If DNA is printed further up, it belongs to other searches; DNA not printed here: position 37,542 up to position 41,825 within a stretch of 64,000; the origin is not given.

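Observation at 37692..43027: EPS synthase/modification operon: PgaC-like GT2 synthase overlapping a 1327-aa heparinase-II/III + CE4 deacetylase multi-domain protein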

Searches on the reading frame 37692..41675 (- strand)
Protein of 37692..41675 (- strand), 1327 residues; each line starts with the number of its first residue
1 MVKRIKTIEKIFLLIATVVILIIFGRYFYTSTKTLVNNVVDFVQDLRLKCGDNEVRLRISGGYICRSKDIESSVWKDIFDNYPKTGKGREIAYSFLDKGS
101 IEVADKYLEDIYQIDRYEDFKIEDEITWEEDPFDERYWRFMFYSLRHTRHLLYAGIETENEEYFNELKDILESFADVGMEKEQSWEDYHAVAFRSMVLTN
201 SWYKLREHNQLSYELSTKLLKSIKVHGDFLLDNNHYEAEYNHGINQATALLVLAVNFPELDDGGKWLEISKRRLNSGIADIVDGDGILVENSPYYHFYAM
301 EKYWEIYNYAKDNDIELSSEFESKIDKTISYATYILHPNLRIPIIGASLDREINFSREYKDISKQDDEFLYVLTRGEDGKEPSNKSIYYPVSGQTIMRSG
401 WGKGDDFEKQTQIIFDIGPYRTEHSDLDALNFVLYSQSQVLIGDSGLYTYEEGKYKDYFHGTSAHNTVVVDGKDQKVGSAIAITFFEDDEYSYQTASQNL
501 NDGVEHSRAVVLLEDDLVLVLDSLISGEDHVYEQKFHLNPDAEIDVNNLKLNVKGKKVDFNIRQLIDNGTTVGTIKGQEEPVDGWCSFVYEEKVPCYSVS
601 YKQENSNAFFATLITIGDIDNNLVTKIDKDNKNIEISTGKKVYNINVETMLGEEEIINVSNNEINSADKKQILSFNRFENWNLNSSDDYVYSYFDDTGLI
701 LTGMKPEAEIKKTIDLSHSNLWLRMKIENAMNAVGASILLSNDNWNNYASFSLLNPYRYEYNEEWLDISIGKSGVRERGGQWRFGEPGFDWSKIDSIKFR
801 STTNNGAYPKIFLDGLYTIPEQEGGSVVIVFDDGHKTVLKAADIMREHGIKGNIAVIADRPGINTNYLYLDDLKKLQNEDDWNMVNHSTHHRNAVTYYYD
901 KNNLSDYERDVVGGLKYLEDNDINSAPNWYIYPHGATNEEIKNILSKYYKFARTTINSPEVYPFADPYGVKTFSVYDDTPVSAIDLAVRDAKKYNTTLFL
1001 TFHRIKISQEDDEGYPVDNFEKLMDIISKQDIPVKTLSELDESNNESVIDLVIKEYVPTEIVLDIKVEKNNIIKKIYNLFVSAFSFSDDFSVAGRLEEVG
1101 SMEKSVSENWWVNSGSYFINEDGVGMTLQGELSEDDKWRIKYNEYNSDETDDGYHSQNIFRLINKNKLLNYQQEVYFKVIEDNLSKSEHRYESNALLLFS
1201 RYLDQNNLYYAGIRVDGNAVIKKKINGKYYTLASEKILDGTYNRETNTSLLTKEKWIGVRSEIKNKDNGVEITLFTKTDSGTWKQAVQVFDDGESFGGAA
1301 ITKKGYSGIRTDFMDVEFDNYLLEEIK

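Call 5: search_protein_families(library=pfam, proteins=[window:37692-41675:-], max_evalue=0.01)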
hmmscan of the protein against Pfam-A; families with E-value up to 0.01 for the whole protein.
window:37692-41675:- (1327 aa): 3 families
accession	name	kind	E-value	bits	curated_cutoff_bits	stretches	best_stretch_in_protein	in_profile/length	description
PF07940.18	Hepar_II_III_C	-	1.9e-25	90.2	24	1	384-551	4-180/237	Heparinase II/III-like, C-terminal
PF16889.11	Hepar_II_III_N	-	1.9e-21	77.2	22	1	96-362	53-328/340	Heparinase II/III N-terminus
PF01522.26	Polysacc_deac_1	-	1.7e-09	38.1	23.1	1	823-947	5-118/124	Polysaccharide deacetylase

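Call 6: search_protein_families(library=ncbifam, proteins=[window:37692-41675:-], max_evalue=0.01)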
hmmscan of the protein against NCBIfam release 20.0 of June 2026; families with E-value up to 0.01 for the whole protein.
window:37692-41675:- (1327 aa): 2 families
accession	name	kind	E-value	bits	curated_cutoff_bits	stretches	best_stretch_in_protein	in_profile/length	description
NF045573.1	Hepsulflyase_CFB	equivalog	4e-29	101.4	700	1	96-627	83-620/651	heparin-sulfate lyase HepC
NF045572.1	Hepsulflyase_bctds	equivalog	4e-20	72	600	1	207-615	227-665/706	heparin-sulfate lyase HepC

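Call 7: search_solved_structures(query=window:37692-41675:-, max_evalue=1)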
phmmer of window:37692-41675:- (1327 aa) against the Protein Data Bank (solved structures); distinct sequences matched with E-value up to 1: 5.
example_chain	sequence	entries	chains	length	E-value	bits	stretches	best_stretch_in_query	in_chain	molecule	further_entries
4mmi_A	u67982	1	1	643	5e-20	74.1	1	96-657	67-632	Heparinase III protein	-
4mmh_A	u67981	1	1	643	7.1e-20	73.6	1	96-640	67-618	Heparinase III protein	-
5jmd_A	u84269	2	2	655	7.5e-19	70.2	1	217-609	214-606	Heparinase III protein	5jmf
4fnv_A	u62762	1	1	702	1.9e-13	52.3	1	215-538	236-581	Heparinase III protein, heparitin sulfate lyase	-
8qpg_TC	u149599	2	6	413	2.6e-11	45.3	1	784-1014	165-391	Prokaryotic polysaccharide deacetylase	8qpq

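Call 9: find_homologous_proteins(query=window:37692-41675:-, max_evalue=0.00001)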
Query window:37692-41675:- (1327 aa): 354 proteins with E <= 0.00001 among 8000 candidates; the best 120 are listed.
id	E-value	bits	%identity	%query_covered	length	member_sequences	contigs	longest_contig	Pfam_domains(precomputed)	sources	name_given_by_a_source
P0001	0.0e+0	3021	100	100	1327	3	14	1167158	PF01522.27,PF16889.12,PF07940.19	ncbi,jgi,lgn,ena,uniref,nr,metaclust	ncbi:MAG: hypothetical protein A2725_00940 [Candidatus Magasanikbacteria bacterium RIFCSPHIGHO2_01_F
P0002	0.0e+0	1405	49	100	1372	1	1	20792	PF01522.27,PF16889.12,PF07940.19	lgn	-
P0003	0.0e+0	1378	47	100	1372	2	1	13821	PF01522.27,PF16889.12,PF07940.19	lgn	-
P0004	0.0e+0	1320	46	99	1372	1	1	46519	PF01522.27,PF16889.12,PF07940.19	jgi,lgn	jgi:hypothetical protein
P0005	0.0e+0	1237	43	82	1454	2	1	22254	PF01522.27,PF16889.12,PF07940.19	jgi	-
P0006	0.0e+0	1146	52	40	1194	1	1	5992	PF01522.27,PF16889.12,PF07940.19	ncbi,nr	ncbi:MAG: heparinase II/III family protein [bacterium]|nr:heparinase II/III family protein [bacteriu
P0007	0.0e+0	1139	46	47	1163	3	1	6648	PF01522.27,PF16889.12,PF07940.19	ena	-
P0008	0.0e+0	1138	50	43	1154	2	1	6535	PF01522.27,PF16889.12,PF07940.19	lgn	-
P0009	0.0e+0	1134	51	42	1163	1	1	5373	PF01522.27,PF16889.12,PF07940.19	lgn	-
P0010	0.0e+0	1060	48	76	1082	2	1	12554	PF01522.27,PF16889.12,PF07940.19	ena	-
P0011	0.0e+0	1057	46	77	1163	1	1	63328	PF01522.27,PF16889.12,PF07940.19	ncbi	-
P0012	0.0e+0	1038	45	82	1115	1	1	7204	PF10096.15,PF01522.27,PF16889.12,PF07940.19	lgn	-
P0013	0.0e+0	1037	44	81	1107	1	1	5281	PF01522.27,PF16889.12,PF07940.19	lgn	-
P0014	0.0e+0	1026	45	80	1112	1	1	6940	PF10096.15,PF01522.27,PF16889.12,PF07940.19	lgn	-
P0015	0.0e+0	1025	44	81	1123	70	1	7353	PF01522.27,PF16889.12,PF07940.19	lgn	-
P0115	8.1e-223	761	37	78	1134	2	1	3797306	PF01522.27,PF16889.12,PF07940.19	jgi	jgi:hypothetical protein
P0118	1.4e-221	757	37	77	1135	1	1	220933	PF01522.27,PF16889.12,PF07940.19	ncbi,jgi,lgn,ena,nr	ncbi:MAG TPA: heparinase II/III family protein [Gaiellaceae bacterium]|nr:heparinase II/III family p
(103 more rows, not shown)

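Call 11: find_encoding_contigs(protein=P0115, flank=8000, max_places=2)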
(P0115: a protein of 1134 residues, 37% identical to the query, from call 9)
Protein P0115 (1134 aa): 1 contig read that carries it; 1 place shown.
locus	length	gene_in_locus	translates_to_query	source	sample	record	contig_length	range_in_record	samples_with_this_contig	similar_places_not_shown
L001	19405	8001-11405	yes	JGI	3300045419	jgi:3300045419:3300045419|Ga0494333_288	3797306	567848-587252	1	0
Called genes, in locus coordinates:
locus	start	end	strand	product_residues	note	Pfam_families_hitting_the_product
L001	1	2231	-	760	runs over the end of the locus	PF00535:Glycos_transf_2, PF13641:Glyco_tranf_2_3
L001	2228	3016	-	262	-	-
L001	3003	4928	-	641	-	-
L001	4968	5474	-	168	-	PF05103:DivIVA (weak)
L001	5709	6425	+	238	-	PF05103:DivIVA (faint)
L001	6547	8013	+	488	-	PF00535:Glycos_transf_2, PF13641:Glyco_tranf_2_3, PF03142:Chitin_synth_2, PF01644:Chitin_synth_1 (faint), PF13632:Glyco_trans_2_3 (weak)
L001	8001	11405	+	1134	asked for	PF16889:Hepar_II_III_N, PF07940:Hepar_II_III_C, PF01522:Polysacc_deac_1 (weak)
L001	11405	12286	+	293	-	PF13385:Laminin_G_3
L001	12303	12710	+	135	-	PF12840:HTH_20, PF01022:HTH_5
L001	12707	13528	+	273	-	PF13489:Methyltransf_23, PF01135:PCMT (weak), PF01209:Ubie_methyltran, PF06325:PrmA, PF13847:Methyltransf_31, PF08241:Methyltransf_11, PF08242:Methyltransf_12, PF13649:Methyltransf_25, +1 more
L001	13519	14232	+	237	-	PF00230:MIP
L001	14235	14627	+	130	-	PF01451:LMWPc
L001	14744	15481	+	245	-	-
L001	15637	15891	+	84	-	-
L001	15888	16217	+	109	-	PF02452:PemK_toxin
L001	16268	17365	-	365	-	PF11288:DUF3089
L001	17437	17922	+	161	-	PF01047:MarR, PF12802:MarR_2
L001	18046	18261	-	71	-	-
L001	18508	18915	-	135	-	PF01042:Ribonuc_L-PSP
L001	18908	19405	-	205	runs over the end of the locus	PF09347:DUF1989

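Call 12: find_encoding_contigs(protein=P0118, flank=8000, max_places=2)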
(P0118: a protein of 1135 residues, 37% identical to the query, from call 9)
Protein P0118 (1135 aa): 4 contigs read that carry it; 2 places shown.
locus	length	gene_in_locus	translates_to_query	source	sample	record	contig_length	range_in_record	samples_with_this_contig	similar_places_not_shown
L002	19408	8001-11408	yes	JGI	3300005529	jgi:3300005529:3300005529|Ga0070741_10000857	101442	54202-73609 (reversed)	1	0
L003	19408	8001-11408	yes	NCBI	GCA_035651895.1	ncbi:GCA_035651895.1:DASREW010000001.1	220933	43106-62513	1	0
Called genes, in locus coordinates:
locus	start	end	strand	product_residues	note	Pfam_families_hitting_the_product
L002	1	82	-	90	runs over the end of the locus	-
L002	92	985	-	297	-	PF00892:EamA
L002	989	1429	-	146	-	PF04657:DMT_YdcZ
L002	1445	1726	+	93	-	-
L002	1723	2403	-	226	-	PF00378:ECH_1, PF16113:ECH_2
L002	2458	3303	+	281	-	PF00378:ECH_1, PF16113:ECH_2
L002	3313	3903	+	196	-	PF14333:DUF4389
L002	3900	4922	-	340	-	PF02040:ArsB, PF03600:CitMHS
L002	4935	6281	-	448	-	PF01510:Amidase_2, PF17957:Big_7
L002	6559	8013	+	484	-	PF00535:Glycos_transf_2, PF13641:Glyco_tranf_2_3, PF03142:Chitin_synth_2, PF01644:Chitin_synth_1 (faint), PF13632:Glyco_trans_2_3 (weak)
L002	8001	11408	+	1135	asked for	PF16889:Hepar_II_III_N, PF07940:Hepar_II_III_C, PF01522:Polysacc_deac_1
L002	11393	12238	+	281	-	PF13385:Laminin_G_3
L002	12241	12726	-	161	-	PF01883:FeS_assembly_P, PF23451:Zn_ribbon_PaaD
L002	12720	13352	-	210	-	PF05138:PaaA_PaaC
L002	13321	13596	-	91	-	PF06243:PaaB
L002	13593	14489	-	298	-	PF05138:PaaA_PaaC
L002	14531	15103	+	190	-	PF00440:TetR_N, PF17932:TetR_C_24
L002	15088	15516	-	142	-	PF13563:2_5_RNA_ligase2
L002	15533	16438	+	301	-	PF00781:DAGK_cat, PF19279:YegS_C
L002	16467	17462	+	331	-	PF00676:E1_dh, PF13292:DXP_synthase_N (weak)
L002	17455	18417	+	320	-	PF02779:Transket_pyr, PF02780:Transketolase_C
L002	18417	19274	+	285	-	PF03069:FmdA_AmdA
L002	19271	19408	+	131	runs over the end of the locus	PF08797:HIRAN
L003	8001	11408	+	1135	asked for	PF16889:Hepar_II_III_N, PF07940:Hepar_II_III_C, PF01522:Polysacc_deac_1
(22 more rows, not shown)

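Call 16: search_protein_families(library=pfam, proteins=[L001:11405-12286:+, L002:11393-12238:+], max_evalue=1)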
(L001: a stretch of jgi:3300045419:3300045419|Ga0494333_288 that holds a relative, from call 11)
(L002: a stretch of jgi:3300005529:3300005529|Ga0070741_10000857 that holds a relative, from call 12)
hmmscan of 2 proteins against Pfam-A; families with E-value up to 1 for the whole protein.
L001:11405-12286:+ (293 aa): 1 family
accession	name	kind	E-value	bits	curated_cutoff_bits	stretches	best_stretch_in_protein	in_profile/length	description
PF13385.13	Laminin_G_3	-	1.2e-12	48.7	27.6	1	103-278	5-150/151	Concanavalin A-like lectin/glucanases superfamily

L002:11393-12238:+ (281 aa): 1 family
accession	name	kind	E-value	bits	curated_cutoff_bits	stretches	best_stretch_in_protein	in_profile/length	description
PF13385.13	Laminin_G_3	-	1.3e-14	55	27.6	1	91-264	7-150/151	Concanavalin A-like lectin/glucanases superfamily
